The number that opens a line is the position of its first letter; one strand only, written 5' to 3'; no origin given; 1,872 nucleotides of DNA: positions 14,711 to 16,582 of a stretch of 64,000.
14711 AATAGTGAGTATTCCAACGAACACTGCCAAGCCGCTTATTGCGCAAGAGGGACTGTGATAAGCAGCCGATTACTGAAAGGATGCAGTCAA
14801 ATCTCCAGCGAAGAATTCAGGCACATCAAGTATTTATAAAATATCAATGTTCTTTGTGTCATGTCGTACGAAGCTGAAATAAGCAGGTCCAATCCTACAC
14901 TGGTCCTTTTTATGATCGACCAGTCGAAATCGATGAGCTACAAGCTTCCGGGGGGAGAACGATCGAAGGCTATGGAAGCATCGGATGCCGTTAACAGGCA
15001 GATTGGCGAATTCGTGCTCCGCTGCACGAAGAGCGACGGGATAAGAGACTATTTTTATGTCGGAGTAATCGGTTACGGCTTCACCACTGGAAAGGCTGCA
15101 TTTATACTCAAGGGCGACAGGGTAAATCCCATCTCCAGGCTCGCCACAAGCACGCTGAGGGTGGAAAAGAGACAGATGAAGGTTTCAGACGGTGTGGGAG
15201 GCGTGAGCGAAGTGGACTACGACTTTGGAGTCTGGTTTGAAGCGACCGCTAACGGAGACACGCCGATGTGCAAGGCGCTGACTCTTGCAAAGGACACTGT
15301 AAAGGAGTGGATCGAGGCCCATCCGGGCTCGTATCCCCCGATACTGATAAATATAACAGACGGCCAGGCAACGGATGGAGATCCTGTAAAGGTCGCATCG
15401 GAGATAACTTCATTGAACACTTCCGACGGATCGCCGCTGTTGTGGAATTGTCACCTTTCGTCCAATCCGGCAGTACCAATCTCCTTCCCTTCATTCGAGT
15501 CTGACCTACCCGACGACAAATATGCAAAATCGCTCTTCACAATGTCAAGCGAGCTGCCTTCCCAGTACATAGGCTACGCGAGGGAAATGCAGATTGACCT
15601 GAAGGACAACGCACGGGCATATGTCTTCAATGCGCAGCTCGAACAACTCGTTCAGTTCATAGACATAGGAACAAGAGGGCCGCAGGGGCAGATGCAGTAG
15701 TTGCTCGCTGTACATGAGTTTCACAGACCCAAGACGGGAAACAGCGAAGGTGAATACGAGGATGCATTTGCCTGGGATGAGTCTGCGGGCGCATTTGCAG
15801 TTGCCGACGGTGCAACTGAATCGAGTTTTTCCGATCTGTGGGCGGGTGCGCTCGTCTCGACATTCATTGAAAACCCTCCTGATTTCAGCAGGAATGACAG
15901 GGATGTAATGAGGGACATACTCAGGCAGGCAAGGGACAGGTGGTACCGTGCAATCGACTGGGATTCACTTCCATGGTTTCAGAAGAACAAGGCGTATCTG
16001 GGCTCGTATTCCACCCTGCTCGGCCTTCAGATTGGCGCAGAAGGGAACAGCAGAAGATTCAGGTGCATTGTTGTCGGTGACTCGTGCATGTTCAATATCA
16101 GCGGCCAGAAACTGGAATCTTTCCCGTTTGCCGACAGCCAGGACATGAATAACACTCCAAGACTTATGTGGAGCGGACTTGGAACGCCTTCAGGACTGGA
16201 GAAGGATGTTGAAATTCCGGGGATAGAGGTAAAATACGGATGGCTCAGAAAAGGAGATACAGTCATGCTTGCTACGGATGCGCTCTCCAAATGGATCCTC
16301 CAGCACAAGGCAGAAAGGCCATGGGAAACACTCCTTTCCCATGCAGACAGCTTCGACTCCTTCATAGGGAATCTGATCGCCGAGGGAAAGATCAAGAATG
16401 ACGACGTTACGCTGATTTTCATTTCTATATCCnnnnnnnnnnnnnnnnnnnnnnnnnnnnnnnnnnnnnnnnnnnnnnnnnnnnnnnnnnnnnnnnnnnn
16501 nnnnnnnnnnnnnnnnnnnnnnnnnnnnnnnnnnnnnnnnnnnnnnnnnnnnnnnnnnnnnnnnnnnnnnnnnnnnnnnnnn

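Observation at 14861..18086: TerY-P-like triad in an archaeon: MIDAS vWA + PP2C phosphatase + membrane-embedded Ser/Thr kinase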

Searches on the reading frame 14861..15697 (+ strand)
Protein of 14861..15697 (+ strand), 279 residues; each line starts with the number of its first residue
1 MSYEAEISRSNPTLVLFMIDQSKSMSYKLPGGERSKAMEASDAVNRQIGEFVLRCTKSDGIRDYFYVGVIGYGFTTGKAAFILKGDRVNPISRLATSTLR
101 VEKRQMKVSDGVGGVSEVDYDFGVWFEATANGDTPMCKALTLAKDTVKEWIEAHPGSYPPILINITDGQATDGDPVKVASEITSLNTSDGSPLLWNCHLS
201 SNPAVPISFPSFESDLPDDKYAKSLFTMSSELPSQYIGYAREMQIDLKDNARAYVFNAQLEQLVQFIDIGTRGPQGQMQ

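Call 3: search_protein_families(library=pfam, proteins=[window:14861-15697:+], max_evalue=0.1)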
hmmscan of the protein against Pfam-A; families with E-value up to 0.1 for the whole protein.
window:14861-15697:+ (279 aa): 2 families
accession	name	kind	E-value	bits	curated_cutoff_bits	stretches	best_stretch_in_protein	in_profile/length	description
PF13519.12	VWA_2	-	0.00062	20.8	27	0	15-72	1-45/107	von Willebrand factor type A domain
PF00092.34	VWA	-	0.014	16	23.8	0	132-184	77-129/174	von Willebrand factor type A domain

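Call 4: search_protein_families(library=padloc, proteins=[window:14861-15697:+], max_evalue=0.1)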
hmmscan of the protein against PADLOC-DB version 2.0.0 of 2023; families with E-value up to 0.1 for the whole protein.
window:14861-15697:+ (279 aa): 1 family
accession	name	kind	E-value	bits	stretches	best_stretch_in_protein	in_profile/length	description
PDLC02224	TerY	-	3.2e-91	303.7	1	1-275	1-275/277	-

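Call 5: search_protein_families(library=ncbifam, proteins=[window:14861-15697:+], max_evalue=0.1)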
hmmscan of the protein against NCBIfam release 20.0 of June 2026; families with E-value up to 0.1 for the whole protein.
window:14861-15697:+ (279 aa): 1 family
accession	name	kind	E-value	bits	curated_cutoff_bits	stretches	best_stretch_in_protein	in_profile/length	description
TIGR02442.1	Cob-chelat-sub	hypoth_equivalog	0.0021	16.5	779.45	1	130-182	544-599/641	putative cobaltochelatase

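Call 27: find_related_loci(query=A1, collection=genome_contigs, flank=6000)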
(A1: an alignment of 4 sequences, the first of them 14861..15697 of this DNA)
Query A1 (279 aa) in genome_contigs; peptide patterns used: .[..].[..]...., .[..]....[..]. (x = any residue, [..] = any of these).
41 stretches matched a pattern; 17 encode a relative of the query (tblastn E <= 1e-3); 17 distinct loci.
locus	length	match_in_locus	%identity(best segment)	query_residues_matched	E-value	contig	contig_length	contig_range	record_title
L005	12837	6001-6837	90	1-279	3e-178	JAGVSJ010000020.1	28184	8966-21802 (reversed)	MAG: Candidatus Sysuiplasma superficiale isolate YP2-bin.285 YP2_2.85_20, whole genome shotgun sequence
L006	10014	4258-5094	86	1-279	4e-171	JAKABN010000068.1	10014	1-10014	MAG: Thermoplasmata archaeon isolate WH2.bin25 NODE_12556_length_10014_cov_2.464246, whole genome shotgun sequence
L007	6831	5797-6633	86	1-279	2e-169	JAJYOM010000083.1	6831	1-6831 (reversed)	MAG: Thermoplasmata archaeon isolate DBS2-5.bin48 NODE_16188_length_6831_cov_1.849940, whole genome shotgun sequence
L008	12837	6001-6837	84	1-279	5e-166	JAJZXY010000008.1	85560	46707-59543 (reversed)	MAG: Thermoplasmata archaeon isolate TL1-5.bin102 NODE_193_length_85560_cov_9.719792, whole genome shotgun sequence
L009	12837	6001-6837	83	1-279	1e-164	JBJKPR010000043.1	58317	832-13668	MAG: Candidatus Sysuiplasmataceae archaeon isolate Bin_127 S1Ck127_1494330_flag_0_multi_18.2972_len_58317, whole genome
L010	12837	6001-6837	80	1-279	1e-161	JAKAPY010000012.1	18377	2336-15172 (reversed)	MAG: Thermoplasmata archaeon isolate YF1.bin95 NODE_3379_length_18377_cov_1.429479, whole genome shotgun sequence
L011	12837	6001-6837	79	1-279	1e-155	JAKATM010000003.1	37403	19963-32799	MAG: Thermoplasmata archaeon isolate YP2.bin63 NODE_996_length_37403_cov_2.851540, whole genome shotgun sequence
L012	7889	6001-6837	77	1-279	1e-153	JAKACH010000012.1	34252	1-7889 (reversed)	MAG: Thermoplasmata archaeon isolate WH2.bin97 NODE_1943_length_34252_cov_69.862359, whole genome shotgun sequence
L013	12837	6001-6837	77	1-279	1e-152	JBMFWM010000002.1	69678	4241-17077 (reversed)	MAG: Thermoplasmata archaeon isolate KM4364-18 NODE_88_length_69678_cov_17.528432, whole genome shotgun sequence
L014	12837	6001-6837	76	1-279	3e-152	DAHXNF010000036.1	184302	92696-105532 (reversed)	MAG TPA_asm: Thermoplasmatales archaeon isolate clean1779 k141_220676, whole genome shotgun sequence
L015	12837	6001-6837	77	1-279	2e-152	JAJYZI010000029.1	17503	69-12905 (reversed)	MAG: Thermoplasmata archaeon isolate FK5.bin124 NODE_4345_length_17503_cov_27.737914, whole genome shotgun sequence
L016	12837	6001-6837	76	1-279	1e-150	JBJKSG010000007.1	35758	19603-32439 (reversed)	MAG: Thermoplasmataceae archaeon isolate Bin_77 S1Ck127_3849253_flag_0_multi_28.5694_len_35758, whole genome shotgun seq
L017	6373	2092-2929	71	1-279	2e-121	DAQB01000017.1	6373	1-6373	MAG TPA_asm: Thermoplasmatales archaeon UBA582 UBA582_contig_4079, whole genome shotgun sequence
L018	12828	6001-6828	61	3-279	2e-120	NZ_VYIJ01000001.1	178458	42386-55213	MAG: Thermoplasma sp. isolate FL NODE_1_length_178458_cov_6.247493, whole genome shotgun sequence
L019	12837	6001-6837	78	1-279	6e-155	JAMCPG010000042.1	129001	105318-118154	MAG: Thermoplasmatota archaeon isolate FK_Sedi_A_Bin.85 NODE_138_length_129001_cov_7.10915, whole genome shotgun sequenc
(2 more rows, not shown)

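Call 36: search_solved_structures(query=window:14861-15697:+, max_evalue=0.01)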
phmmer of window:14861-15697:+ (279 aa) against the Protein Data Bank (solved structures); distinct sequences matched with E-value up to 0.01: 0.

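Call 41: find_homologous_proteins(query=window:14861-15697:+)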
Query window:14861-15697:+ (279 aa): 572 proteins with E <= 0.001 among 974 candidates; the best 120 are listed.
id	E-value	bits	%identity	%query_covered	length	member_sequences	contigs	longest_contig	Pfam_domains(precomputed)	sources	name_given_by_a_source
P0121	8.7e-183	624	99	100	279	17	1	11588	-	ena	-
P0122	5.7e-161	553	85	100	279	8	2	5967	-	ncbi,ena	-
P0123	1.1e-160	552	85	100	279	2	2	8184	-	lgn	-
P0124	1.8e-157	541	83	100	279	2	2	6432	-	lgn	-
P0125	3.3e-157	540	85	100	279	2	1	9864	-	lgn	-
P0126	3.1e-156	537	84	100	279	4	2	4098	-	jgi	jgi:hypothetical protein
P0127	1.2e-155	535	83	100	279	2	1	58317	-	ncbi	-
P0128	8.0e-155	532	81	100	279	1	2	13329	-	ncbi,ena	-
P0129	1.1e-153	529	81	100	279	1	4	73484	PF13519.13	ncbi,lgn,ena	-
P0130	2.0e-153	528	81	100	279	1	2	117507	PF13519.13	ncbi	-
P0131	2.0e-153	528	81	100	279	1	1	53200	PF13519.13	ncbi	-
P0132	2.6e-152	524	80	100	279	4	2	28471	PF13519.13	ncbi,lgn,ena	-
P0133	8.3e-150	516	79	100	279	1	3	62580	-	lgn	-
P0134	9.2e-147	506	77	100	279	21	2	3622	-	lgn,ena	-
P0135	1.9e-144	498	77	100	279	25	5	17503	-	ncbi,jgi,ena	jgi:hypothetical protein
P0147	5.4e-92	326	52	100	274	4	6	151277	-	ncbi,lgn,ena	-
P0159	6.2e-90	320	53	100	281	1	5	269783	-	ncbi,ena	-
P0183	4.3e-85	304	50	100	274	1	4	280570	-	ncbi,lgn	-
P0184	6.8e-85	303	52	97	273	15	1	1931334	-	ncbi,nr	ncbi:MAG: VWA domain-containing protein [Thermoplasmatales archaeon]|nr:MAG: VWA domain-containing p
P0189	5.6e-80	287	49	97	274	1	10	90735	-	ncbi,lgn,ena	-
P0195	9.7e-78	280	51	97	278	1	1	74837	-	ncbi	-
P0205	1.2e-75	273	48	99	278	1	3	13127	-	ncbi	-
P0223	7.7e-75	270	50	97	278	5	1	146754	-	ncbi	-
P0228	1.1e-74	270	50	97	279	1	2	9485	PF00092.35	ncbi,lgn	-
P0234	2.1e-74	269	47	99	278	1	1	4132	-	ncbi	-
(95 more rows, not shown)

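Call 53: list_cluster_members(proteins=[P0147, P0159, P0183, P0184, P0189, P0195, P0205, P0223, P0228, P0234])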
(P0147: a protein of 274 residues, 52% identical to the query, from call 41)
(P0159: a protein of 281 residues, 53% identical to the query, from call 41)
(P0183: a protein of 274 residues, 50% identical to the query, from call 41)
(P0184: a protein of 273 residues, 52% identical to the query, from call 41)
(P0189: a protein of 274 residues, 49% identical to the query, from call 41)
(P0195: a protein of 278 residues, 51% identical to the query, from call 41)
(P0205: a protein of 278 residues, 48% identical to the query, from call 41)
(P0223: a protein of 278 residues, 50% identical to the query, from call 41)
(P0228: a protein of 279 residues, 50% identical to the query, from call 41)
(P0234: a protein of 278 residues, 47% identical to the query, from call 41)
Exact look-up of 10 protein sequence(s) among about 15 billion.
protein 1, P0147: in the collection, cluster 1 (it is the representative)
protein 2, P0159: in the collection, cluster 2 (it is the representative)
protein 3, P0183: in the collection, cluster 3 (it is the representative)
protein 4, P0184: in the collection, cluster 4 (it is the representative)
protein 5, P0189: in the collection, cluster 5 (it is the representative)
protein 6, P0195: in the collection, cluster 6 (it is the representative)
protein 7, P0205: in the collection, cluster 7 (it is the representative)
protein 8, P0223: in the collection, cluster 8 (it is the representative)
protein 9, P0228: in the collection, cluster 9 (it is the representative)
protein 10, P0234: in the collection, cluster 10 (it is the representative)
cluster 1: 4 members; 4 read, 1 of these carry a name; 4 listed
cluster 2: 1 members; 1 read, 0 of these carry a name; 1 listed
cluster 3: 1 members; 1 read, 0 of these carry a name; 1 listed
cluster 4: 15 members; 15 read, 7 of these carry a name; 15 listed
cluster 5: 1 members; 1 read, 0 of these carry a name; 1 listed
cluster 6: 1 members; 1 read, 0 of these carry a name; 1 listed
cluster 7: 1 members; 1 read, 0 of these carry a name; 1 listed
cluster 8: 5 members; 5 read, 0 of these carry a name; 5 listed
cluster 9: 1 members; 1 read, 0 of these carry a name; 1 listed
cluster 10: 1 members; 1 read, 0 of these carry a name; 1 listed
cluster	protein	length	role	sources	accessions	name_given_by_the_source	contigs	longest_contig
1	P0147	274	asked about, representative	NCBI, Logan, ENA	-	-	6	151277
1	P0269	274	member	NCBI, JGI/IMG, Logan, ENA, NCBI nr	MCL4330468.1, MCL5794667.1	MAG: VWA domain-containing protein [Candidatus Thermoplasmatota archaeon] | hypothetical protein | VWA domain-containing protein [Candidatus Thermoplasmatota archaeon]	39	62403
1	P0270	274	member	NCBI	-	-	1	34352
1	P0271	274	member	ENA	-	-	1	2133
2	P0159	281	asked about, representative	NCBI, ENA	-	-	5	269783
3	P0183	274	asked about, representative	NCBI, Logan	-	-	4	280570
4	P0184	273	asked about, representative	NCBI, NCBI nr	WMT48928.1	MAG: VWA domain-containing protein [Thermoplasmatales archaeon]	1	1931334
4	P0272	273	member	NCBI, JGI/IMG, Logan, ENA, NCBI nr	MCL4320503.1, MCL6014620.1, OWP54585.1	MAG: VWA domain-containing protein [Candidatus Thermoplasmatota archaeon] | hypothetical protein | VWA domain-containing protein [Candidatus Thermoplasmatota archaeon]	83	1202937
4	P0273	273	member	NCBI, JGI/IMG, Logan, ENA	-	hypothetical protein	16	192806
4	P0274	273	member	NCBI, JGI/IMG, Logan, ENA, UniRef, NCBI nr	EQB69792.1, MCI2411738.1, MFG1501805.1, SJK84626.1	vWA domain-containing protein [Cuniculiplasma divulgatum] | hypothetical protein | von Willebrand factor type A protein (VWA) n=1 Tax=Cuniculiplasma divulgatum ...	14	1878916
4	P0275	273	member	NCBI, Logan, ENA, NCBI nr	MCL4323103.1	MAG: VWA domain-containing protein [Candidatus Thermoplasmatota archaeon] | VWA domain-containing protein [Candidatus Thermoplasmatota archaeon]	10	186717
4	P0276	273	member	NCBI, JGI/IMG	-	hypothetical protein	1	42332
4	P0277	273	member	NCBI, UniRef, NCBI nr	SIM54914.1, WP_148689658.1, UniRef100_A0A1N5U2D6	vWA domain-containing protein [Cuniculiplasma divulgatum] | von Willebrand factor type A protein (VWA) n=1 Tax=Cuniculiplasma divulgatum ...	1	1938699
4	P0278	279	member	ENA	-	-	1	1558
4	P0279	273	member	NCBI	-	-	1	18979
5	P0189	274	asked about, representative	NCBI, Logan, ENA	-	-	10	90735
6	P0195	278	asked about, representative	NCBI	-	-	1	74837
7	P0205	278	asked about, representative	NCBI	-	-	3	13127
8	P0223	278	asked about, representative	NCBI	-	-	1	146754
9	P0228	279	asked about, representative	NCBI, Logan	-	-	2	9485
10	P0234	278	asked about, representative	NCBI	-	-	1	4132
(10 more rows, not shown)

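Call 60: search_protein_families(library=phrogs, proteins=[window:14861-15697:+], max_evalue=0.001)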
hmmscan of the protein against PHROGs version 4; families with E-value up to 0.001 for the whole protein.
window:14861-15697:+ (279 aa): 0 families

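Call 70: search_dna_similar(query=window:14861-15697:+, collection=plasmids, mode=protein, max_rows=15)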
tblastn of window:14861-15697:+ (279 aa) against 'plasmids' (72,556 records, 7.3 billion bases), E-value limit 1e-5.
Records with a match: 2; places in all: 2; records where one place covers at least 80% of the query: 2.
Best place of each record, by identity: <60% 2.
By first word of the organism name: Calothrix 1; Acaryochloris 1.
By predicted mobility (MOB-suite, as given by PLSDB): mobilizable 1; conjugative 1.
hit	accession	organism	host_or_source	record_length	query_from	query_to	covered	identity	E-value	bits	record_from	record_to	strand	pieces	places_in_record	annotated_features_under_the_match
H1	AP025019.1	Calothrix sp. PCC 7716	-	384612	1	272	97%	46.4%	6e-64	223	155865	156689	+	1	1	hypothetical protein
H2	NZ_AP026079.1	Acaryochloris marina MBIC10699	cell culture,Ascidian, Diplosoma similis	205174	1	273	98%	39.7%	5e-44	166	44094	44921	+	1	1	vWA domain-containing protein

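Call 71: find_related_loci(query=A1, collection=viral_contigs, flank=5000)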
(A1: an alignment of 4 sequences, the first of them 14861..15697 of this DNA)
Query A1 (279 aa) in viral_contigs; peptide patterns used: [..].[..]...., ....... (x = any residue, [..] = any of these).
30 stretches matched a pattern, but none encodes a relative of the query by tblastn (E <= 1e-3).

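Call 72: get_annotated_region(hit=H1, flank=7000)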
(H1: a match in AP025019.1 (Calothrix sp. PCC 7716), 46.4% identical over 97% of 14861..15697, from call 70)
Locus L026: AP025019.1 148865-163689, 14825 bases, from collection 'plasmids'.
description: Calothrix sp. PCC 7716 plasmid Cal7716_p1 DNA, complete genome
organism: Calothrix sp. PCC 7716 (NCBI taxid 2853227)
taxonomy: Bacteria; Cyanobacteriota; Cyanophyceae; Nostocales; Calotrichaceae; Calothrix; Calothrix sp. PCC 7716
host: -; source: -; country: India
typing (MOB-suite, as given by PLSDB): mobilizable; relaxase MOBV
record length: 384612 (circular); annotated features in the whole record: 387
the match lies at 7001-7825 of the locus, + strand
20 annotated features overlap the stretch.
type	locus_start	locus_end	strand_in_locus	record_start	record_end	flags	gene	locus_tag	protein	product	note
CDS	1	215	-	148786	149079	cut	-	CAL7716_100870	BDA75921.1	hypothetical protein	-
CDS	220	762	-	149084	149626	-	-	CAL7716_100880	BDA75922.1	unknown protein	-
CDS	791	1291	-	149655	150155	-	-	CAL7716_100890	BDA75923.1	hypothetical protein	-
CDS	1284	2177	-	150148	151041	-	-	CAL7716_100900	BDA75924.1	unknown protein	-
CDS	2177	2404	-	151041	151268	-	-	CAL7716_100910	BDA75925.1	unknown protein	-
CDS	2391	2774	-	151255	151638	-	-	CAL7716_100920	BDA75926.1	hypothetical protein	-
CDS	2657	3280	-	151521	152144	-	-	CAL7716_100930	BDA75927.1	hypothetical protein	-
CDS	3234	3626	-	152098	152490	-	-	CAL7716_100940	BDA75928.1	unknown protein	-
CDS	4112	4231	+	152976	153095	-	-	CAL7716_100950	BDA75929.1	hypothetical protein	-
CDS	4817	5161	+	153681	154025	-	-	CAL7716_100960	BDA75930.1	hypothetical protein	-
CDS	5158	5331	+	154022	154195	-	-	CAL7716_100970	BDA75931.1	hypothetical protein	-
CDS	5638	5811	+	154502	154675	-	-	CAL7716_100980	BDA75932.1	hypothetical protein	-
CDS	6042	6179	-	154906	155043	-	-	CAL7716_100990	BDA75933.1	hypothetical protein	-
CDS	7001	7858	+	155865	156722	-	-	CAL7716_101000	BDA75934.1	hypothetical protein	-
CDS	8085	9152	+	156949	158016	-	-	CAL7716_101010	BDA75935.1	hypothetical protein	-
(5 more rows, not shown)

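Call 73: search_dna_similar(query=window:14861-15697:+, collection=phages, mode=protein, max_rows=10)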
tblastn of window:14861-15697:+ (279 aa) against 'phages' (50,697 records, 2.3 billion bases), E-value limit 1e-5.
No match.

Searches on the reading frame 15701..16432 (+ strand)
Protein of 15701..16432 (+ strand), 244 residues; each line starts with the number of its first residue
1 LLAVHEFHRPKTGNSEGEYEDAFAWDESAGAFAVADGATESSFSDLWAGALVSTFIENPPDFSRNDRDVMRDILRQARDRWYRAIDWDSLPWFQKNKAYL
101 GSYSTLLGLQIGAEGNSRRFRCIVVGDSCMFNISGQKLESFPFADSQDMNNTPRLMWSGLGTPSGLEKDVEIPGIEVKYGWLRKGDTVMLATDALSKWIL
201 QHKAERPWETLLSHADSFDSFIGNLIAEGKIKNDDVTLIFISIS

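Call 3: search_protein_families(library=pfam, proteins=[window:15701-16432:+], max_evalue=0.1)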
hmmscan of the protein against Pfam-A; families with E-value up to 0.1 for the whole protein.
window:15701-16432:+ (244 aa): 1 family
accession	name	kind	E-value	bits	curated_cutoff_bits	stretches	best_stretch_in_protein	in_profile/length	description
PF13672.11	PP2C_2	-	4.3e-08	33.4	24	1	20-209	13-176/209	Protein phosphatase 2C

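Call 4: search_protein_families(library=padloc, proteins=[window:15701-16432:+], max_evalue=0.1)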
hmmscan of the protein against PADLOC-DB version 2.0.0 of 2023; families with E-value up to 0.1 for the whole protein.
window:15701-16432:+ (244 aa): 1 family
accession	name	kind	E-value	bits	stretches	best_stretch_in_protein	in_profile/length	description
PDLC02222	PP2C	-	4.7e-30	102.7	1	10-243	10-239/242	-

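Call 5: search_protein_families(library=ncbifam, proteins=[window:15701-16432:+], max_evalue=0.1)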
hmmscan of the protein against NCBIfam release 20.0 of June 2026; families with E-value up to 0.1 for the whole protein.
window:15701-16432:+ (244 aa): 1 family
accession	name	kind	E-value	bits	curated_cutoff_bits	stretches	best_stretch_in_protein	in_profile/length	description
NF033484.1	Stp1_PP2C_phos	equivalog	0.019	14.5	230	0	165-241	160-231/232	Stp1/IreP family PP2C-type Ser/Thr phosphatase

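Call 37: search_solved_structures(query=window:15701-16432:+, max_evalue=0.01)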
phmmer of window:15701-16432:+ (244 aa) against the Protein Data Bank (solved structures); distinct sequences matched with E-value up to 0.01: 1.
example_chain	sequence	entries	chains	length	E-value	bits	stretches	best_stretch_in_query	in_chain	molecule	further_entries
6f0t_A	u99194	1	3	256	0.0026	20.3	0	149-169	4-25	Pizza6-SFW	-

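Call 60: search_protein_families(library=phrogs, proteins=[window:15701-16432:+], max_evalue=0.001)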
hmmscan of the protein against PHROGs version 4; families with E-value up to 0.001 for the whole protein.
window:15701-16432:+ (244 aa): 0 families
